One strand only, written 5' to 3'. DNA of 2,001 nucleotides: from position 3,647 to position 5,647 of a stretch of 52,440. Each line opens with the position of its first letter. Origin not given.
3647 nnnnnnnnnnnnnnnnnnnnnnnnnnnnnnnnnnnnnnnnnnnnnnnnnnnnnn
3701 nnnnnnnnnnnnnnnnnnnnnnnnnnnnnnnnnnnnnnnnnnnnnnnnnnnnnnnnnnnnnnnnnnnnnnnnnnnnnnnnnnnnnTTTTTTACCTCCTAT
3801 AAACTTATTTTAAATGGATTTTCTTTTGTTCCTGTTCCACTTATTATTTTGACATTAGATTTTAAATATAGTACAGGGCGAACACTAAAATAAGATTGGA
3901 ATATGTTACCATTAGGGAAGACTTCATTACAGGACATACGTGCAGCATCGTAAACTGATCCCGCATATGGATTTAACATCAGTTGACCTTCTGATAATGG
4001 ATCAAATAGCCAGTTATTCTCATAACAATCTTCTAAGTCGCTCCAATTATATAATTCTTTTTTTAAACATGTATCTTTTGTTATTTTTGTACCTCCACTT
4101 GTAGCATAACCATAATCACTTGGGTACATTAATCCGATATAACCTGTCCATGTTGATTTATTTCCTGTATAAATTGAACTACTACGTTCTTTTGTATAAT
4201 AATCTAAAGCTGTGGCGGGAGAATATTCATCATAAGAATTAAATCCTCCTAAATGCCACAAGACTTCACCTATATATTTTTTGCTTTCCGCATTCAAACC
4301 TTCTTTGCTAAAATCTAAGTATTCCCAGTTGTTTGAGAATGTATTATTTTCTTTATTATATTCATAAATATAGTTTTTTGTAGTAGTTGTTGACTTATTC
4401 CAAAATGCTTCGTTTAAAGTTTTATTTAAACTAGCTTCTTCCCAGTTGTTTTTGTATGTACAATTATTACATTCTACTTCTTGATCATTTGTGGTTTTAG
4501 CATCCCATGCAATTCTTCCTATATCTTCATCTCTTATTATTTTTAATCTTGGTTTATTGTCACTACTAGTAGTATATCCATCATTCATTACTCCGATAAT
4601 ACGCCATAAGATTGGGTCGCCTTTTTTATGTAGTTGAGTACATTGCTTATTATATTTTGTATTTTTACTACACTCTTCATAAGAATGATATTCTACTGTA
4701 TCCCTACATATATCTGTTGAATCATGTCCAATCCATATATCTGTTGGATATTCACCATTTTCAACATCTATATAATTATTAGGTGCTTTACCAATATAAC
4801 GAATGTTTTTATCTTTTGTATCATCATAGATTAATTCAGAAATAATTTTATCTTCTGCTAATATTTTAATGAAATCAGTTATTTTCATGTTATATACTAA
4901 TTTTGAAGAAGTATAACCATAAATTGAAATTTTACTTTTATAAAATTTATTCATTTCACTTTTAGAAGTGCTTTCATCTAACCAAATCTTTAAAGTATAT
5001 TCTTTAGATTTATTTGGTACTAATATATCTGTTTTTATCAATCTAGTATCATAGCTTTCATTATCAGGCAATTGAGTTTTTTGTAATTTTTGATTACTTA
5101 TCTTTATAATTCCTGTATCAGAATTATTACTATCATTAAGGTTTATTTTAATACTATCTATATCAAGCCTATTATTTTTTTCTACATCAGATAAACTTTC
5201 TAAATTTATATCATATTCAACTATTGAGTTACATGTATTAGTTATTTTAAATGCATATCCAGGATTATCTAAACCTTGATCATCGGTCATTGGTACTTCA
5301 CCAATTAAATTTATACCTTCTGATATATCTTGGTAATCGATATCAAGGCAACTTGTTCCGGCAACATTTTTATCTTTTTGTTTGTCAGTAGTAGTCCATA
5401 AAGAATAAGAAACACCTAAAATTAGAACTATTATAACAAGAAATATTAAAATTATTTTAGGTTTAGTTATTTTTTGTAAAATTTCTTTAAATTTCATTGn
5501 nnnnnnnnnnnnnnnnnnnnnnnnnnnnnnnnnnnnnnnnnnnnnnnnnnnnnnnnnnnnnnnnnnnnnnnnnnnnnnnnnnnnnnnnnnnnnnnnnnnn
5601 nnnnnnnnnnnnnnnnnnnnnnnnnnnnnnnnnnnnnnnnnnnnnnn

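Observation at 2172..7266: Tandem triplet of an uncharacterised secreted two-domain protein family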

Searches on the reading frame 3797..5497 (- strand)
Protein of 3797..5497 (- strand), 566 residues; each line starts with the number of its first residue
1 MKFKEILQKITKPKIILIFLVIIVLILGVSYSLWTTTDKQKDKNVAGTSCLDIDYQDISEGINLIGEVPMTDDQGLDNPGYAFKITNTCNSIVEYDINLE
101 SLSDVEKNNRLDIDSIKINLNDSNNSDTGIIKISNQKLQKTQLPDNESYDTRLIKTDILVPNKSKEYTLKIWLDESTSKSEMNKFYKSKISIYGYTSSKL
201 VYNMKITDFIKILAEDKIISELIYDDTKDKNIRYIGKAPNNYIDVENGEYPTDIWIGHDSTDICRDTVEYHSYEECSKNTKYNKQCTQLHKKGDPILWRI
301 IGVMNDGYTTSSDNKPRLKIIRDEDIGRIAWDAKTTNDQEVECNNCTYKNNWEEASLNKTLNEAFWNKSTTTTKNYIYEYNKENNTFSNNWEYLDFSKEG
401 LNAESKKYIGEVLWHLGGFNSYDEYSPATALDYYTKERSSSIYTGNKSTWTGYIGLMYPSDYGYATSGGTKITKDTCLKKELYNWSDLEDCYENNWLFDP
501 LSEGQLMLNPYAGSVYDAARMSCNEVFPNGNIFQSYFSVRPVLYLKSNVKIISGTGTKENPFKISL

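Call 4: search_protein_families(library=pfam, proteins=[window:3797-5497:-], max_evalue=1)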
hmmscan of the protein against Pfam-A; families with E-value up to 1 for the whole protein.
window:3797-5497:- (566 aa): 1 family
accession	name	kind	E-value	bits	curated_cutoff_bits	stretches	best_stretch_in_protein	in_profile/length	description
PF02706.20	Wzz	-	0.85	10.4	25.5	1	3-35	5-37/91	Chain length determinant protein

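Call 5: search_protein_families(library=ncbifam, proteins=[window:3797-5497:-], max_evalue=1)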
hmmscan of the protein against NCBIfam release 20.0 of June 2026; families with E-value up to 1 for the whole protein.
window:3797-5497:- (566 aa): 0 families

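Call 9: find_homologous_proteins(query=window:3797-5497:-, max_evalue=0.001)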
Query window:3797-5497:- (566 aa): 3182 proteins with E <= 0.001 among 8000 candidates; the best 120 are listed.
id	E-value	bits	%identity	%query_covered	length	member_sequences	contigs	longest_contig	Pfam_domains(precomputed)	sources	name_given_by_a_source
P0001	0.0e+0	1290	100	100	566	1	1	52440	-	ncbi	-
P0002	2.7e-146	507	46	97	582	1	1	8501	-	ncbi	-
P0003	1.1e-143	498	48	97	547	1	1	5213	-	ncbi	-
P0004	3.2e-139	483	46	96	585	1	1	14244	-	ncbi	-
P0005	1.5e-136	475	45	99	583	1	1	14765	-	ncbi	-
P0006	2.3e-130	454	43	97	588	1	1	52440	-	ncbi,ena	-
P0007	1.8e-120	421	43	98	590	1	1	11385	PF19789.7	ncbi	-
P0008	2.2e-119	418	43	99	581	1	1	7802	-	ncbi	-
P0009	6.2e-115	403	41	97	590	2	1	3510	-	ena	-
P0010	2.0e-104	369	52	61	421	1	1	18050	-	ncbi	-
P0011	9.5e-103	363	53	61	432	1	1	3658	-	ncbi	-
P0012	4.2e-95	338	36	99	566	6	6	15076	-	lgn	-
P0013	4.7e-92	328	37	97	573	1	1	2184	-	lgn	-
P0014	1.4e-90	323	30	99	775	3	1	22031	-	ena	-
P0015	4.6e-90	321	31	98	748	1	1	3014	-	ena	-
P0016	1.5e-86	309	37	97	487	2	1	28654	-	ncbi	-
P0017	1.7e-86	309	37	97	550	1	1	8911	-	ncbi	-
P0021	7.1e-78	281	29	97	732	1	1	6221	PF19789.7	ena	-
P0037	2.2e-69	253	28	98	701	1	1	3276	PF19789.7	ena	-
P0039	7.5e-69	251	29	98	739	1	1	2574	PF19789.7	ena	-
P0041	1.0e-68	251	33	60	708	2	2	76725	PF19789.7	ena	-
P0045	1.4e-67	247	28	100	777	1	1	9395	PF19789.7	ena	-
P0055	8.1e-66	241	32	95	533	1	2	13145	PF19789.7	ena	-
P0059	1.4e-65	240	29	98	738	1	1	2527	PF19789.7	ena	-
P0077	8.6e-64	234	32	95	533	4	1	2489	PF19789.7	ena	-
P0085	2.3e-63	233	34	95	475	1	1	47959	PF19789.7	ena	-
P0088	2.8e-63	233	31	95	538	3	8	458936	-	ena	-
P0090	3.0e-63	233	33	95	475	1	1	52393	PF19789.7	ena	-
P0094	5.6e-63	232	33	95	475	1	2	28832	PF19789.7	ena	-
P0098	6.9e-63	231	31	95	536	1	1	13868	PF19789.7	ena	-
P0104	1.2e-62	231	33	95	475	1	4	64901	PF19789.7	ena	-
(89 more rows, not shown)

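Call 13: search_solved_structures(query=A2, max_evalue=10, show_alignments=2)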
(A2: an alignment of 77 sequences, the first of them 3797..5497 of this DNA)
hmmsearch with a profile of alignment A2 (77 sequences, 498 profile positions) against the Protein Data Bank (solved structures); distinct sequences matched with E-value up to 10: 0.

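Call 14: find_related_loci(query=A2, collection=genome_contigs, flank=10000)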
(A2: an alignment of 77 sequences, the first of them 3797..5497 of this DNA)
Query A2 (566 aa) in genome_contigs; peptide patterns used: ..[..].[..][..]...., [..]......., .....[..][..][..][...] (x = any residue, [..] = any of these).
578 stretches matched a pattern (row limit reached: there are more); 563 encode a relative of the query (tblastn E <= 1e-3); the best 80 are kept; 78 distinct loci.
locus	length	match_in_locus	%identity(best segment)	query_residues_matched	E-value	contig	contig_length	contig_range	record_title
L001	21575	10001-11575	33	12-566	3e-80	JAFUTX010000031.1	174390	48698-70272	MAG: Bacilli bacterium isolate RGIG4822 Roe_deer_Reticulum.Co__c1012614, whole genome shotgun sequence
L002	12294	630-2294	32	2-566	4e-71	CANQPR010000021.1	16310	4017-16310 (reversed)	MAG: uncultured Bacilli bacterium isolate Lapin-012__bin22 genome assembly, contig: Lapin-012__NODE_4444_length_16310_co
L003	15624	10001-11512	32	26-566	4e-70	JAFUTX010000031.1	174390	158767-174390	MAG: Bacilli bacterium isolate RGIG4822 Roe_deer_Reticulum.Co__c1012614, whole genome shotgun sequence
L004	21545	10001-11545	31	15-566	8e-69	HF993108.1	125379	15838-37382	Mycoplasma sp. CAG:956 genomic scaffold, scf91, whole genome shotgun sequence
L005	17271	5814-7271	31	18-566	8e-68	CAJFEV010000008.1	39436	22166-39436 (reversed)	uncultured Bacilli bacterium isolate Chicken_13_mag_25 genome assembly, contig: MAGpy_11413_13_idba_bin_25_fascaffold_20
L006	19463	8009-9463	32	7-562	5e-67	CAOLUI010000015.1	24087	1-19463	MAG TPA_asm: uncultured Bacilli bacterium isolate MGBC109233 genome assembly, contig: MGBC109233.15, whole genome shotgu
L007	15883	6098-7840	30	17-566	4e-64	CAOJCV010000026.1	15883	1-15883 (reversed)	MAG TPA_asm: uncultured Tenericutes bacterium isolate SRR15604481_bin.54_metawrap_v1.3_MAG genome assembly, contig: NODE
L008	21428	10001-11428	30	30-564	3e-63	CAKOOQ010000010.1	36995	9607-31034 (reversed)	MAG: uncultured Bacilli bacterium isolate REFINED_METABAT215_TOP10_CONTIGS_1500_ASSEMBLY_K77_MERGED__Hadza_MoBio_hadza-I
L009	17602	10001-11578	31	15-565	5e-63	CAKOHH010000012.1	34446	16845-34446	MAG: uncultured Bacilli bacterium isolate REFINED_METABAT215_TOP10_CONTIGS_1500_ASSEMBLY_K77_MERGED__Hadza_MoBio_hadza-E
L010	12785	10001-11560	31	18-564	8e-63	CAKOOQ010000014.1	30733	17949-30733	MAG: uncultured Bacilli bacterium isolate REFINED_METABAT215_TOP10_CONTIGS_1500_ASSEMBLY_K77_MERGED__Hadza_MoBio_hadza-I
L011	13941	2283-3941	32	25-564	1e-62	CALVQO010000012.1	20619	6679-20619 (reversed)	MAG: uncultured Bacilli bacterium isolate BRZ_EH__bin21 genome assembly, contig: BRZ_EH__NODE_4561_length_20619_cov_13.0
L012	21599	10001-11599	30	1-565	2e-62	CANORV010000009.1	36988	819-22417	MAG TPA_asm: uncultured Tenericutes bacterium isolate SRR15604509_bin.40_metawrap_v1.3_MAG genome assembly, contig: NODE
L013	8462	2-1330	31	54-566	2e-62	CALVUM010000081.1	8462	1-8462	MAG: uncultured Bacilli bacterium isolate E14__bin37 genome assembly, contig: E14__k127_742506, whole genome shotgun seq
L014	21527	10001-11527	30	30-566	3e-62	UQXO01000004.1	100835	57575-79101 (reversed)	uncultured Tenericutes bacterium isolate UMGS735 genome assembly, contig: NODE_152_length_100835_cov_15.229292, whole ge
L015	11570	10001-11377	30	27-564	2e-61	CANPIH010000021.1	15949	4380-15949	MAG TPA_asm: uncultured Tenericutes bacterium isolate SRR15730554_bin.3_metawrap_v1.3_MAG genome assembly, contig: NODE.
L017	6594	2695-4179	30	16-565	4e-60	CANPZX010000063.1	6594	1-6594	MAG: uncultured Bacilli bacterium isolate Lapin-002__bin30 genome assembly, contig: Lapin-002__NODE_15577_length_6594_co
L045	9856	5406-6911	32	28-565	1e-52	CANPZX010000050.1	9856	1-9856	MAG: uncultured Bacilli bacterium isolate Lapin-002__bin30 genome assembly, contig: Lapin-002__NODE_9137_length_9856_cov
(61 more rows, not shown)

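Call 21: predict_structure(alignment_id=A2)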
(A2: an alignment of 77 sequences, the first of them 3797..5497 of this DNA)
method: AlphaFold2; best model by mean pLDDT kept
length: 566 residues; sequences in the alignment: 77
mean_pLDDT: 87.1   pTM: 0.81
mean pLDDT of the five models: 87.1, 85.8, 85.0, 84.5, 84.5
residues with pLDDT >= 90: 364; 70-90: 132; 50-70: 48; < 50: 22
segments of 3 or more residues with pLDDT < 50: 29-46, 124-127
pLDDT, mean of each block of 10 residues (from residue 1): 64 77 65 34 51 68 82 89 87 87 91 93 59 91 87 89 89 92 89 75 87 87 95 97 96 94 84 96 94 97 81 83 95 72 66 94 98 93 93 94 97 96 97 97 95 97 97 97 96 93 90 95 92 90 96 93 95
secondary structure, 60 per line:
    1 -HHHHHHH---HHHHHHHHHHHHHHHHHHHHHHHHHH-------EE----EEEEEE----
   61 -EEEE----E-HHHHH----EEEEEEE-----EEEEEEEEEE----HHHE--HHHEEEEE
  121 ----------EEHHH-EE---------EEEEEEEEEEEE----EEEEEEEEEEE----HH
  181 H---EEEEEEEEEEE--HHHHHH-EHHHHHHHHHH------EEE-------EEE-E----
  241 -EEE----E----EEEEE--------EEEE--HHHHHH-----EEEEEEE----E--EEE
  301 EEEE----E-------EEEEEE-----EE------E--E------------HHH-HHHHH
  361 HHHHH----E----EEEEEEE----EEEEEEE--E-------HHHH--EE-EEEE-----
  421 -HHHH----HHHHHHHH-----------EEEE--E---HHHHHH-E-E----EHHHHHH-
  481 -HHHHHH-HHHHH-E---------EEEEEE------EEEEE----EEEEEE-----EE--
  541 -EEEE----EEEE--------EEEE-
elements in order: H2-8 H12-37 E51-56 E62-65 H72-76 E81-87 E93-102 E116-120 E148-159 E164-174 E185-195 H198-203 H206-215 E222-224 E232-234 E242-244 E254-258 E267-270 H273-278 E284-290 E298-304 E317-322 H356-365 E375-381 E386-392 H403-406 E412-415 H422-425 H430-437 E449-452 H459-464 H474-479 H482-487 H489-493 E505-510 E517-521 E526-531 E542-545 E550-553 E562-565

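Call 23: fold_search(model_id=the predicted structure, library=pdb)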
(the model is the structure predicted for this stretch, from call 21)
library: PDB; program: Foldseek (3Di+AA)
matches with E <= 10: 1232; with E <= 0.001: 2
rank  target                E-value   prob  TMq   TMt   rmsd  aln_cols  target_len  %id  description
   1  9qa6                  2.1e-06  1.00  0.27  0.19   8.9       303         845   16  Cryo-EM structure of Thomasclavelia ramosa IgA peptidase (IgAse) active site mutant (S32-N876) (released 2025-06-25)
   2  6es1_A                8.5e-04  0.23  0.12  0.14  24.0       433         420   10  Crystal structure of the binding domain from botulinum neurotoxin A2 bound to extracellular domain of human receptor S (released 2018-04-25)
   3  7k7c_B                2.1e-03  0.97  0.15  0.16  10.0       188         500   11  Crystal structure of diphtheria toxin from crystals obtained at pH 5.5 (released 2020-11-18)
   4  8bty_A                2.2e-03  0.28  0.10  0.06  21.7       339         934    7  Structure of the active form of ScpB, the C5a-peptidase from Streptococcus agalactiae. (released 2023-11-15)
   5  1xf1_A                2.2e-03  0.23  0.10  0.06  21.1       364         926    7  Structure of C5a peptidase- a key virulence factor from Streptococcus (released 2005-11-22)
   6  5moy_A                2.4e-03  0.20  0.11  0.14  23.6       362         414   10  Crystal structure of the BoNT/A2 receptor-binding domain in complex with the luminal domain of its neuronal receptor S (released 2017-03-15)
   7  7k7b_B                2.7e-03  0.96  0.15  0.16  10.0       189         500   10  Crystal structure of diphtheria toxin from crystals obtained at pH 5.0 (released 2020-11-18)
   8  7bj3                  2.7e-03  0.25  0.10  0.06  22.0       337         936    9  ScpA from Streptococcus pyogenes, S512A active site mutant (released 2021-05-12)
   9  5i82_A                2.8e-03  0.98  0.16  0.17   9.4       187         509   13  First Crystal Structure of E.coli Based Recombinant Diphtheria Toxin Mutant CRM197 (released 2016-03-02)
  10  8g0f_B                3.0e-03  0.99  0.16  0.18   9.2       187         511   12  Crystal structure of diphtheria toxin H223Q/H257Q double mutant (pH 5.5) (released 2023-07-05)
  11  4y2o_A                3.0e-03  0.30  0.08  0.20  21.7       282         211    9  Structure of CFA/I pili chaperone-major subunit complex (CfaA-CfaB) (released 2016-08-10)
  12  6twp                  3.0e-03  0.16  0.12  0.14  23.6       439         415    9  Binding domain of BoNT/A5 (released 2020-07-22)
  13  5i82_D                3.2e-03  0.99  0.16  0.18   7.2       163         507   13  First Crystal Structure of E.coli Based Recombinant Diphtheria Toxin Mutant CRM197 (released 2016-03-02)
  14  7k7e_B                3.2e-03  0.95  0.15  0.16   8.4       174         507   10  Crystal structure of diphtheria toxin from crystals obtained at pH 7.0 (released 2020-11-18)
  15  7yzx_A                3.2e-03  0.21  0.10  0.06  22.1       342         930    9  ScpA from Streptococcus pyogenes, D783A mutant. (released 2022-08-31)
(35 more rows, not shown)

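Call 27: find_encoding_contigs(protein=P0001, flank=10000, max_places=3)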
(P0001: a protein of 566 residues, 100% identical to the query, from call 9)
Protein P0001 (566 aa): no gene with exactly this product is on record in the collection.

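Call 28: search_protein_families(library=pfam, alignment_id=A2, max_evalue=0.01)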
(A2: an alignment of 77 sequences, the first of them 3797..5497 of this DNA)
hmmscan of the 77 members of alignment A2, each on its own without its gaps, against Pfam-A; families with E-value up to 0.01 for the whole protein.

A. member 1, window:3797-5497:- (566 aa): 0 families

B. families by the number of members that match (of 77 scanned): 5 families
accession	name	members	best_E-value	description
PF19789.6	DUF6273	15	1e-07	Domain of unknown function (DUF6273)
PF16112.10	DUF4830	2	0.0024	Domain of unknown function (DUF4830)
PF16190.11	E1_FCCH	1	0.0048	Ubiquitin-activating enzyme E1 FCCH domain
PF11441.14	MxiM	1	0.0059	Pilot protein MxiM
PF06365.17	CD34_antigen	1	0.0066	CD34/Podocalyxin family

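Call 29: find_encoding_contigs(protein=P0006, flank=10000, max_places=3)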
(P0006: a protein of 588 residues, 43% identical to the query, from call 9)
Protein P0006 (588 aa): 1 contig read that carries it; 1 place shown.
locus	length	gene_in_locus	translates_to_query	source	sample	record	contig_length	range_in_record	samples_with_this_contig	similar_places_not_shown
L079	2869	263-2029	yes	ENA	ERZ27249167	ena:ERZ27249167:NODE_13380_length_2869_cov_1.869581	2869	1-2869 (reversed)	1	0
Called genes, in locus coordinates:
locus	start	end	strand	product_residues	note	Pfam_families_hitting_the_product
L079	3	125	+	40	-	?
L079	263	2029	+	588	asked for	-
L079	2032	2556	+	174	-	-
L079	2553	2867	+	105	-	?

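Call 30: find_encoding_contigs(protein=P0088, flank=10000, max_places=2)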
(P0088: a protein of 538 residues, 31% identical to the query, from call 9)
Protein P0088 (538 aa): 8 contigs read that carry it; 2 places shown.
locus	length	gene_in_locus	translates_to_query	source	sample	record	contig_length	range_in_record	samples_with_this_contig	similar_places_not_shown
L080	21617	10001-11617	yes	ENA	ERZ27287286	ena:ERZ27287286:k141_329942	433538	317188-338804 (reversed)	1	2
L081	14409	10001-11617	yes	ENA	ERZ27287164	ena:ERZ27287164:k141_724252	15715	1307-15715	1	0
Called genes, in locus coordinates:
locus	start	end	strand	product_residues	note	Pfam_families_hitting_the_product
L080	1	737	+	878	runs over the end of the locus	PF01326:PPDK_N, PF00391:PEP-utilizers, PF02896:PEP-utilizers_C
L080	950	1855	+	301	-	PF00294:PfkB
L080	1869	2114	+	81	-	PF01713:Smr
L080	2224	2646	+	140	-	-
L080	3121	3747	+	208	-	-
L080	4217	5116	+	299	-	-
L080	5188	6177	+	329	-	-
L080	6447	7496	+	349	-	PF02912:Phe_tRNA-synt_N, PF01409:tRNA-synt_2d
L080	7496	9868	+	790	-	PF01588:tRNA_bind, PF03483:B3_4, PF03484:B5, PF17759:tRNA_synthFbeta, PF03147:FDX-ACB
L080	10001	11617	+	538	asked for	-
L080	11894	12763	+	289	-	-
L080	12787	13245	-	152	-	-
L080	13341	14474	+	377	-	PF01702:TGT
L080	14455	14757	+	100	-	-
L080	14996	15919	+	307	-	-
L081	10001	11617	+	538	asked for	-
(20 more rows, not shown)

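Call 50: fold_search(model_id=the predicted structure, library=viral)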
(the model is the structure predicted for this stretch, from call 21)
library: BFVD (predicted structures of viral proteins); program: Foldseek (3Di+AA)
matches with E <= 10: 828; with E <= 0.001: 4
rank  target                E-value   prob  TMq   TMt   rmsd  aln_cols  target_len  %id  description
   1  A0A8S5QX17            3.5e-06  0.99  0.23  0.22  17.1       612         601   10  Concanavalin A-like lectin/glucanase superfamily protein [Siphoviridae sp. ctcuE16]
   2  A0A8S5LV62            2.7e-04  0.91  0.21  0.27  17.2       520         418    9  Uncharacterized protein [Siphoviridae sp. ctFn287]
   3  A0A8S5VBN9            3.4e-04  1.00  0.24  0.40   7.1       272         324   12  DUF6273 domain-containing protein [Myoviridae sp. ctbEa13]
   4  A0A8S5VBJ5            9.4e-04  1.00  0.22  0.44   8.7       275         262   10  ATP-binding sugar transporter [Myoviridae sp. ctbEa13]
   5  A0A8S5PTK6            1.5e-03  1.00  0.22  0.28   9.7       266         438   11  Uncharacterized protein [Myoviridae sp. ctzS633]
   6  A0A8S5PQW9            1.7e-03  0.98  0.20  0.22  13.0       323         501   10  DUF6273 domain-containing protein [Podoviridae sp. ct8dV2]
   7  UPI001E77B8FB         1.7e-03  0.13  0.09  0.05  21.9       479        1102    7  (no name look-up for this kind of identifier)
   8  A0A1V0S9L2            1.9e-03  0.97  0.14  0.15   7.9       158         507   13  Subtilase family protein [Catovirus CTV1]
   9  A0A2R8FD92            2.8e-03  0.77  0.12  0.13  11.5       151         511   14  Collagen-like protein 2 [Brazilian cedratvirus IHUMI]
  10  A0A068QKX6            2.9e-03  0.90  0.12  0.12  15.9       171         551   10  Uncharacterized protein [Armadillidium vulgare iridescent virus]
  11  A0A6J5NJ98            3.3e-03  0.97  0.11  0.41  11.0       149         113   12  Uncharacterized protein [uncultured Caudovirales phage]
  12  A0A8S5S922            3.3e-03  0.84  0.23  0.19  14.5       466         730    9  Tail-collar fiber protein [Caudovirales sp. ctTVN2]
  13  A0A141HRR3            3.7e-03  1.00  0.29  0.12  10.2       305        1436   14  (no name in the UniProt tables at hand)
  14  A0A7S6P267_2          3.9e-03  0.11  0.10  0.06  25.1       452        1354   12  (no name in the UniProt tables at hand)
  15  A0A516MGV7            4.1e-03  0.47  0.11  0.19  16.1       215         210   12  (no name in the UniProt tables at hand)
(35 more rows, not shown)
